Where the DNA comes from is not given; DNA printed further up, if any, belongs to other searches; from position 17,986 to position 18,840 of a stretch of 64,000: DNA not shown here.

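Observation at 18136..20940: Stand-alone UbiX / UbiD-family decarboxylase pair flanked by a DUF2390-like gene, in a non-ubiquinone context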

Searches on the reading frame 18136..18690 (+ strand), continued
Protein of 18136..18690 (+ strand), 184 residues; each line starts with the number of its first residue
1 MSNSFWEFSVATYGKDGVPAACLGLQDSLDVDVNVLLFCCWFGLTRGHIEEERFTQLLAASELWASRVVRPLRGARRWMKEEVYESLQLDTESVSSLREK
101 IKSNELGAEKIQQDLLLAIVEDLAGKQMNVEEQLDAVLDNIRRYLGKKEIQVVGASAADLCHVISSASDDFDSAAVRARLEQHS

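Call 65: search_protein_families(library=ncbifam, proteins=[L078:6356-7867:+, L066:6407-7918:+, L073:6137-7675:+, L078:4678-4995:+, L078:5647-6213:-, L076:3257-3829:-], max_evalue=1e-10)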
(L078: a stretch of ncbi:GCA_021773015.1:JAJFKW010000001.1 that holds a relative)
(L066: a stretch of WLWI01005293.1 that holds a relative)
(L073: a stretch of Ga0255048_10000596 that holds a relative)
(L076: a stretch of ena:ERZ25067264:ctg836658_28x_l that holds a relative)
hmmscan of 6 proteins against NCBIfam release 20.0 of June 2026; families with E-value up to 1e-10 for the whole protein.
L078:6356-7867:+ (503 aa): 7 families
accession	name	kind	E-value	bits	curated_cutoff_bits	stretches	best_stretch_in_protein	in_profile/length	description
TIGR00148.1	TIGR00148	subfamily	3.1e-69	233.7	244.85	1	6-453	1-433/438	UbiD family decarboxylase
NF041204.1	VdcC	exception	7e-63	212.7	650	1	5-451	3-431/467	non-oxidative hydroxyarylic acid decarboxylases subunit C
NF008175.0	PRK10922.1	equivalog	3.9e-53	180.7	788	1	109-469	127-468/497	4-hydroxy-3-polyprenylbenzoate decarboxylase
TIGR03701.1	mena_SCO4490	equivalog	1.6e-45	155.7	495.9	1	9-431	2-416/433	menaquinone biosynthesis decarboxylase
NF041219.1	BagN_FevL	exception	8.5e-32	110.3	1000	1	2-422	16-434/502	bagremycin/ferroverdin biosynthesis UbiD family decarboxylase BagN/FevL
TIGR02723.1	phenyl_P_alpha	equivalog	1.1e-30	106.7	564.6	1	7-441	11-425/485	phenylphosphate carboxylase subunit alpha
TIGR02724.1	phenyl_P_beta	equivalog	1.5e-30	106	468.95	1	5-432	2-414/472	phenylphosphate carboxylase subunit beta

L066:6407-7918:+ (503 aa): 7 families
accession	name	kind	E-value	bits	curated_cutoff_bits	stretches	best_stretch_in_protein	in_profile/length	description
TIGR00148.1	TIGR00148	subfamily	2e-71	241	244.85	1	6-453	1-433/438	UbiD family decarboxylase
NF041204.1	VdcC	exception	5e-63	213.1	650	1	5-451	3-431/467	non-oxidative hydroxyarylic acid decarboxylases subunit C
NF008175.0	PRK10922.1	equivalog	2.4e-58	197.9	788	1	109-464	127-463/497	4-hydroxy-3-polyprenylbenzoate decarboxylase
TIGR03701.1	mena_SCO4490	equivalog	1.2e-51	175.9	495.9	1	8-431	1-416/433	menaquinone biosynthesis decarboxylase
TIGR02723.1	phenyl_P_alpha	equivalog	8.4e-37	126.9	564.6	1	7-441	11-425/485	phenylphosphate carboxylase subunit alpha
NF041219.1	BagN_FevL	exception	4.1e-34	117.9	1000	1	3-348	17-351/502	bagremycin/ferroverdin biosynthesis UbiD family decarboxylase BagN/FevL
TIGR02724.1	phenyl_P_beta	equivalog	6.5e-32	110.5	468.95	1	5-426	2-408/472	phenylphosphate carboxylase subunit beta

L073:6137-7675:+ (512 aa): 7 families
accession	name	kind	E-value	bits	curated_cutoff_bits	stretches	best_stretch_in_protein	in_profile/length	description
TIGR00148.1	TIGR00148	subfamily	1.7e-69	234.6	244.85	1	6-453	1-433/438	UbiD family decarboxylase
NF041204.1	VdcC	exception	1.6e-60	204.9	650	1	5-451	3-431/467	non-oxidative hydroxyarylic acid decarboxylases subunit C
NF008175.0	PRK10922.1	equivalog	6.9e-51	173.3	788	1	108-453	126-453/497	4-hydroxy-3-polyprenylbenzoate decarboxylase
TIGR03701.1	mena_SCO4490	equivalog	2.5e-46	158.3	495.9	1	9-432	2-417/433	menaquinone biosynthesis decarboxylase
NF041219.1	BagN_FevL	exception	1.3e-31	109.6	1000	1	209-422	212-434/502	bagremycin/ferroverdin biosynthesis UbiD family decarboxylase BagN/FevL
TIGR02724.1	phenyl_P_beta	equivalog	2.1e-30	105.6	468.95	1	5-429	2-411/472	phenylphosphate carboxylase subunit beta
TIGR02723.1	phenyl_P_alpha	equivalog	1.3e-29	103.1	564.6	1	7-441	11-425/485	phenylphosphate carboxylase subunit alpha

L078:4678-4995:+ (105 aa): 0 families

L078:5647-6213:- (188 aa): 4 families
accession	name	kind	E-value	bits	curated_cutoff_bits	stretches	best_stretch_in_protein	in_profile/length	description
NF004685.0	PRK06029.1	subfamily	3e-79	265.5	188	1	1-185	2-186/187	UbiX family flavin prenyltransferase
NF041206.1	VdcB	exception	4.5e-76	254.6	290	1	2-185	1-184/184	non-oxidative hydroxyarylic acid decarboxylases subunit B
TIGR00421.1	ubiX_pad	subfamily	7.2e-69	231.1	108.9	1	2-183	1-181/181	UbiX family flavin prenyltransferase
NF041218.1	BagM_FevK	exception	3.1e-68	229.4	420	1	1-186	1-186/215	bagremycin/ferroverdin biosynthesis UbiX family decarboxylase BagM/FevK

L076:3257-3829:- (190 aa): 4 families
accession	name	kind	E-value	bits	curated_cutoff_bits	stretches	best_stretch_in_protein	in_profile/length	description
NF004685.0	PRK06029.1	subfamily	1.8e-80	269.5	188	1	1-186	1-186/187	UbiX family flavin prenyltransferase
NF041206.1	VdcB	exception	6.5e-77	257.3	290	1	3-186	1-184/184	non-oxidative hydroxyarylic acid decarboxylases subunit B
TIGR00421.1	ubiX_pad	subfamily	3e-71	238.9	108.9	1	3-184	1-181/181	UbiX family flavin prenyltransferase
NF041218.1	BagM_FevK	exception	5.1e-69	231.9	420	1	3-189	2-188/215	bagremycin/ferroverdin biosynthesis UbiX family decarboxylase BagM/FevK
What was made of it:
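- Tried and rejected: 503-512-aa UbiD paralogue next to UbiX in relatives: not canonical UbiD either (173-198 bits against 788, call 65).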

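Call 66: search_solved_structures(query=L078:6356-7867:+, max_evalue=1e-20)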
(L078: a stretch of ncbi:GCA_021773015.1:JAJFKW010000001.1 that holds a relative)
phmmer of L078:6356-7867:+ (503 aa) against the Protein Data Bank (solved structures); distinct sequences matched with E-value up to 1e-20: 11.
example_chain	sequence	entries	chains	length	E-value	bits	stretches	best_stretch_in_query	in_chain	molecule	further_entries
2idb_A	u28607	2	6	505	8.4e-45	156.7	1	110-455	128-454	3-octaprenyl-4-hydroxybenzoate carboxy-lyase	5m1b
5m1c_A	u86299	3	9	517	9.4e-45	156.5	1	110-455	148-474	3-octaprenyl-4-hydroxybenzoate carboxy-lyase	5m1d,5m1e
6h6v_A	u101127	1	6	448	1.8e-44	155.6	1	7-454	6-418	3-polyprenyl-4-hydroxybenzoate decarboxylase and related decarboxylases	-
6h6x_B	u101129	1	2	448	5.5e-43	150.7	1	7-454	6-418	3-polyprenyl-4-hydroxybenzoate decarboxylase and related decarboxylases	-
7ae4_A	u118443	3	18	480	1.7e-38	135.9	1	3-451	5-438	Phenolic acid decarboxylase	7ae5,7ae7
7p9q_A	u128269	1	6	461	2.1e-30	109.2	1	212-450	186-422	AnInD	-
6da6_A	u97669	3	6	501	1.2e-22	83.6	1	100-428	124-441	UbiD-like decarboxylase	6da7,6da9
7abn_D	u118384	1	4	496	4.7e-22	81.6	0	211-441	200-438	UbiD-like decarboxylase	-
7abo_C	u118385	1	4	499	4.9e-22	81.6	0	211-441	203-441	UbiD-like decarboxylase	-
4ip2_A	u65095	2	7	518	5.7e-22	81.3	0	211-441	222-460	Aromatic Acid Decarboxylase | PA0254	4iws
9gqr_A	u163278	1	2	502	6.8e-21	77.8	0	213-440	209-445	decarboxylase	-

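Call 67: find_encoding_contigs(protein=P0362, flank=5000, max_places=1)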
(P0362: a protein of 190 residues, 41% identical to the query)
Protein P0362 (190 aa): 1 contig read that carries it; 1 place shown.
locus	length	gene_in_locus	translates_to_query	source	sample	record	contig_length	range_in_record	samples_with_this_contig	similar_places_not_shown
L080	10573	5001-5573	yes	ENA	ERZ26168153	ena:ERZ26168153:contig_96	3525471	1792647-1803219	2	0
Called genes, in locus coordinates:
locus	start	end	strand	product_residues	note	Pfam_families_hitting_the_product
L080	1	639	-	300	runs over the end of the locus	PF02311:AraC_binding (weak), PF07883:Cupin_2 (weak), PF00165:HTH_AraC (faint), PF12833:HTH_18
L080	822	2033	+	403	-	PF01494:FAD_binding_3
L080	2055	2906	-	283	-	PF02900:LigB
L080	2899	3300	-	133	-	PF07746:LigA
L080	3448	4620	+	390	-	PF02566:OsmC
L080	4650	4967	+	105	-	PF00111:Fer2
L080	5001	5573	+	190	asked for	PF09523:DUF2390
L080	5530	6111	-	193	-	PF02441:Flavoprotein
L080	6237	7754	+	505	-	PF20695:UbiD_N, PF01977:UbiD, PF20696:UbiD_C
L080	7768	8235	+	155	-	PF22381:Staph_reg_Sar_Rot, PF12802:MarR_2, PF01047:MarR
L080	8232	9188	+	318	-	PF00892:EamA, PF06027:SLC35F (weak), PF00892:EamA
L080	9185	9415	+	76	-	PF04341:DUF485 (weak)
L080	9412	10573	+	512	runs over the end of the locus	PF00474:SSF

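Call 68: find_encoding_contigs(protein=P0374, flank=5000, max_places=1)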
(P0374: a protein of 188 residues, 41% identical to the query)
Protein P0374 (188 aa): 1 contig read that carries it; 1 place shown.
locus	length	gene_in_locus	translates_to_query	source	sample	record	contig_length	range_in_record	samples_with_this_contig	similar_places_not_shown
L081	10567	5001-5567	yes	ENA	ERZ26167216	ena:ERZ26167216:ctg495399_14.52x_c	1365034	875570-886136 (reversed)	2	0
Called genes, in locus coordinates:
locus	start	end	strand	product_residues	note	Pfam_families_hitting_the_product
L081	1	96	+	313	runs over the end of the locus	-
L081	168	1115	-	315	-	PF04199:Cyclase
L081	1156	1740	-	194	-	-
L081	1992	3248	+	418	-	PF00665:rve (faint)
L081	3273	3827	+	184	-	-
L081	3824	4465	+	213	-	PF04143:Sulf_transp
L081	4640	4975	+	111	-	-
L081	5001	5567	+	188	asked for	PF09523:DUF2390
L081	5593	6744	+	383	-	PF04107:GCS2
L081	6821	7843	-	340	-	PF01297:ZnuA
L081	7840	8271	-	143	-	-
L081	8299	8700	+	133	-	PF00005:ABC_tran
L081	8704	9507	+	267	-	PF00950:ABC-3, PF01032:FecCD (weak)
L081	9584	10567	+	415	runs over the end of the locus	PF01261:AP_endonuc_2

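Call 69: find_encoding_contigs(protein=P0433, flank=5000, max_places=1)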
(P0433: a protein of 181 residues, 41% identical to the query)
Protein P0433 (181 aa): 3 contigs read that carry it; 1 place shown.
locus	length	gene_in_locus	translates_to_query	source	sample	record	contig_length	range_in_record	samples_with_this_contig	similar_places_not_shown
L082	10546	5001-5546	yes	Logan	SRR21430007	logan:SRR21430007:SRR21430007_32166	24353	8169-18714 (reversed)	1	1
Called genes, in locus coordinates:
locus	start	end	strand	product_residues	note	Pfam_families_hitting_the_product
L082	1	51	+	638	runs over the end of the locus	PF02776:TPP_enzyme_N, PF00205:TPP_enzyme_M, PF02775:TPP_enzyme_C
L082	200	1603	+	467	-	PF01571:GCV_T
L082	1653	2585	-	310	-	PF16868:NMT1_3, PF09084:NMT1 (weak)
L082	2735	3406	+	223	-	PF00440:TetR_N, PF14246:TetR_C_7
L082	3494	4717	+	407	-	PF11376:DUF3179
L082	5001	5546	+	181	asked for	PF09523:DUF2390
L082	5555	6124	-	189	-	PF02441:Flavoprotein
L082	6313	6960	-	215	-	PF13505:OMP_b-brl (weak)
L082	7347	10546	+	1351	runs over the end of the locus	PF13385:Laminin_G_3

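Call 79: predict_structure(alignment_id=A3)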
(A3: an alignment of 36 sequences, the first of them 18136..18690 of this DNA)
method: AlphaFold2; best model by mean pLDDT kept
length: 184 residues; sequences in the alignment: 36
mean_pLDDT: 94.9   pTM: 0.90
mean pLDDT of the five models: 94.9, 94.8, 94.8, 93.9, 93.6
residues with pLDDT >= 90: 167; 70-90: 13; 50-70: 3; < 50: 1
segments of 3 or more residues with pLDDT < 50: none
pLDDT, mean of each block of 10 residues (from residue 1): 87 97 96 98 98 98 97 93 81 93 97 98 96 98 97 96 98 96 82
secondary structure, 60 per line:
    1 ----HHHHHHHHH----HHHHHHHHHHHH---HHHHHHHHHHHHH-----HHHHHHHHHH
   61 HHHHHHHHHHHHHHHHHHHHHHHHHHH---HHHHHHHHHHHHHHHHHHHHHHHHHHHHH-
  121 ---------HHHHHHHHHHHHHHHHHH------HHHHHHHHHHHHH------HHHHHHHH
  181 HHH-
elements in order: H5-13 H18-29 H33-45 H51-87 H91-119 H130-147 H154-166 H173-183
